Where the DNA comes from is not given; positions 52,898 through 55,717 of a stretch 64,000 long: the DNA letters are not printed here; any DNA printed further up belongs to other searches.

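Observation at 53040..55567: Rad50/SbcC-like ATPase without an adjacent Mre11/SbcD nuclease, preceded by two small inverted repeats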

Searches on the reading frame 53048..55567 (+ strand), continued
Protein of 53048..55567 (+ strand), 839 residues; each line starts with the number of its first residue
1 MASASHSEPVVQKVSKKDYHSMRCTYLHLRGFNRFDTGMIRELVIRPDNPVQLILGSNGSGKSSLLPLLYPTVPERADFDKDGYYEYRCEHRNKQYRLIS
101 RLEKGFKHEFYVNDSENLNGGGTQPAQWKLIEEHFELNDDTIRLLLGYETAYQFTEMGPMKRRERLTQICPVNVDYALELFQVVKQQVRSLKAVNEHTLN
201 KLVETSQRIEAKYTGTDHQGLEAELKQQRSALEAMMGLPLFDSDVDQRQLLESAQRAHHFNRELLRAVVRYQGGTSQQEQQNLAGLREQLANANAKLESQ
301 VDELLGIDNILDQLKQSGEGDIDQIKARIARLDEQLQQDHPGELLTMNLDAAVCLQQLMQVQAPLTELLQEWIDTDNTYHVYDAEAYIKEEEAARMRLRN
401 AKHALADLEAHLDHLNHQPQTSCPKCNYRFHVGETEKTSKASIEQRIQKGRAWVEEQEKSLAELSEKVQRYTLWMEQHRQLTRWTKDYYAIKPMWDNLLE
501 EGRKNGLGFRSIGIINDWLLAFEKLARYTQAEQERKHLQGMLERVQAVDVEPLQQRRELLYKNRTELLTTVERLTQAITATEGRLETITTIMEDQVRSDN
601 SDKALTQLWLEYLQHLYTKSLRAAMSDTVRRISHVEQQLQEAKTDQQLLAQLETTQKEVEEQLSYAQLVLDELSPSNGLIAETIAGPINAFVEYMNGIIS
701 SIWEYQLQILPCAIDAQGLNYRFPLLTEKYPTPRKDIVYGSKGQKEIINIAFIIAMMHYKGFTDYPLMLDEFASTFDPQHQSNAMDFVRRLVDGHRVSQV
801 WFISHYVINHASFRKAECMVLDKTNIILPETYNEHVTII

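Call 51: predict_structure(alignment_id=A2)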
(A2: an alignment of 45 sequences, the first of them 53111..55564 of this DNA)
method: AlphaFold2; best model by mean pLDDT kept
length: 818 residues; sequences in the alignment: 45
mean_pLDDT: 85.8   pTM: 0.48
mean pLDDT of the five models: 85.8, 85.1, 82.9, 81.2, 78.0
residues with pLDDT >= 90: 304; 70-90: 470; 50-70: 32; < 50: 12
segments of 3 or more residues with pLDDT < 50: 294-299, 526-531
pLDDT, mean of each block of 10 residues (from residue 1): 96 89 95 91 94 92 95 95 85 92 95 94 90 91 83 79 91 90 86 75 89 85 80 87 82 77 84 82 71 46 76 83 79 89 90 84 88 90 89 83 78 78 91 91 91 90 88 89 83 89 88 79 52 62 82 84 86 85 87 87 87 85 85 91 91 79 85 95 92 79 90 93 94 92 92 90 91 91 77 85 87 94
secondary structure, 60 per line:
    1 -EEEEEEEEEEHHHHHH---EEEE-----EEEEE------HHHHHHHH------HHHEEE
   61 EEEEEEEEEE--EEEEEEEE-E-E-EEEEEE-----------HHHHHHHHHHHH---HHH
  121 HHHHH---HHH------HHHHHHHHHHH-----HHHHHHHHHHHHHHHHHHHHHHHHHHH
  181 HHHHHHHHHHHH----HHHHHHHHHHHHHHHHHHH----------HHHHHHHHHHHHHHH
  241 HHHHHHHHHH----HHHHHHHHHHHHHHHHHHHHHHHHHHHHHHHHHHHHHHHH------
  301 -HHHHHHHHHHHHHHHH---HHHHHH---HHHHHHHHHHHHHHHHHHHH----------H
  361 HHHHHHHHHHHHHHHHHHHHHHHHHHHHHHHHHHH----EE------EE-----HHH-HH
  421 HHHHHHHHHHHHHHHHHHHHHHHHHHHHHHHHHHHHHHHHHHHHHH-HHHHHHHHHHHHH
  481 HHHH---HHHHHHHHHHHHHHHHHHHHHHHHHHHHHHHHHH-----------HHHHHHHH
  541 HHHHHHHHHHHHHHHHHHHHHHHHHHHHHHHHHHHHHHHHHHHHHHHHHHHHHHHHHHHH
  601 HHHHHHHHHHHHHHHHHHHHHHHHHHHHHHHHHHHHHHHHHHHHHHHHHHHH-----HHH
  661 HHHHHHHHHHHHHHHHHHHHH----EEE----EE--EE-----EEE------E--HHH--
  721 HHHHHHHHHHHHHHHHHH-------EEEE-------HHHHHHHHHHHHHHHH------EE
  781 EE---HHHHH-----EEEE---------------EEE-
elements in order (helices of 4 or more, strands of 3 or more residues): E2-11 H12-17 E21-24 E30-34 H41-48 E58-70 E73-80 E86-91 H103-114 H118-125 H138-148 H154-192 H197-215 H226-250 H255-294 H302-317 H321-326 H330-349 H360-395 H419-466 H468-484 H488-521 H533-652 H658-681 E686-688 E704-706 H721-738 E746-749 H757-772 E779-782 H786-790 E796-799 E815-817

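Call 55: fold_search(model_id=the predicted structure, library=pdb)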
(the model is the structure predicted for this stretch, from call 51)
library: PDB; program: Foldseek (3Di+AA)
matches with E <= 10: 633; with E <= 0.001: 100
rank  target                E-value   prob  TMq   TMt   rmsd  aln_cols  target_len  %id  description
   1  7zr1_C                2.7e-15  1.00  0.31  0.32  74.0       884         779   14  Chaetomium thermophilum Mre11-Rad50-Nbs1 complex bound to ATPyS (composite structure) (released 2023-01-11)
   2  7zr1_D                3.9e-15  1.00  0.30  0.32  70.0       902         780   12  Chaetomium thermophilum Mre11-Rad50-Nbs1 complex bound to ATPyS (composite structure) (released 2023-01-11)
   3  8i4x_B                2.5e-13  1.00  0.26  0.22  93.3      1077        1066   12  Cryo-EM structure of 5-subunit Smc5/6 (released 2024-06-26)
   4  7yqh_B                5.7e-13  1.00  0.26  0.21  91.9      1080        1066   11  Cryo-EM structure of 8-subunit Smc5/6 (released 2024-01-31)
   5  6yvu_B                2.0e-12  1.00  0.24  0.17  73.9      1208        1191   11  Condensin complex from S.cerevisiae ATP-free apo non-engaged state (released 2020-07-15)
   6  7qcd_A                2.6e-11  1.00  0.21  0.17  103.9      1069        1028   11  CryoEM structure of the Smc5/6-holocomplex (composite structure) (released 2022-09-21)
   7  8i13_B                3.5e-11  1.00  0.25  0.21  97.8      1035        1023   12  Cryo-EM structure of 6-subunit Smc5/6 (released 2024-06-26)
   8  7qcd_B                6.2e-11  1.00  0.26  0.22  101.8      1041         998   11  CryoEM structure of the Smc5/6-holocomplex (composite structure) (released 2022-09-21)
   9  9qe0_B                4.5e-10  1.00  0.23  0.15  52.9      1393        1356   11  Neobacillus vireti Wadjet-II JetABC dimer (released 2025-06-25)
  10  9gm6_B                6.4e-10  1.00  0.24  0.18  25.5      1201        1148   12  MukBEF in a nucleotide-bound state with open neck gate (heads core) (released 2025-03-26)
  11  8i4x_A                7.1e-10  1.00  0.22  0.17  92.7      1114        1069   10  Cryo-EM structure of 5-subunit Smc5/6 (released 2024-06-26)
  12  9qe0_A                1.5e-09  1.00  0.23  0.16  48.9      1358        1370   11  Neobacillus vireti Wadjet-II JetABC dimer (released 2025-06-25)
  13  9hqu_A                2.0e-09  1.00  0.27  0.33  34.7       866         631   10  Salmonella enterica Lamassu LmuACB in nuclease sequestration state (released 2025-10-01)
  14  9hqx_B                2.0e-09  1.00  0.26  0.32  32.2       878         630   10  Salmonella enterica Lamassu LmuACB bound to DNA duplex (released 2025-10-01)
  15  7yqh_A                2.0e-09  1.00  0.26  0.20  97.4      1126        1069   10  Cryo-EM structure of 8-subunit Smc5/6 (released 2024-01-31)
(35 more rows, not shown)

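Call 58: find_encoding_contigs(protein=window:53111-55567:+, flank=3000, max_places=6)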
Protein window:53111-55567:+ (818 aa): 2 contigs read that carry it; 1 place shown.
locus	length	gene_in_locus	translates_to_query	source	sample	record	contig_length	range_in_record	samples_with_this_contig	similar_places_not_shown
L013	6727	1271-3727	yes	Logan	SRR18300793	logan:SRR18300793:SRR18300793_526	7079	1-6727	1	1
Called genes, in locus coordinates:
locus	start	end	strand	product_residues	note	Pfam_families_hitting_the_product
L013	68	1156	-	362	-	-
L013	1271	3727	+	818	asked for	PF02463:SMC_N (faint)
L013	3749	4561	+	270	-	-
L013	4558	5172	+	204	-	PF02075:RuvC (faint)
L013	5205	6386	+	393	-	-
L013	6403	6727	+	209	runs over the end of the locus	PF01712:dNK (weak), PF02223:Thymidylate_kin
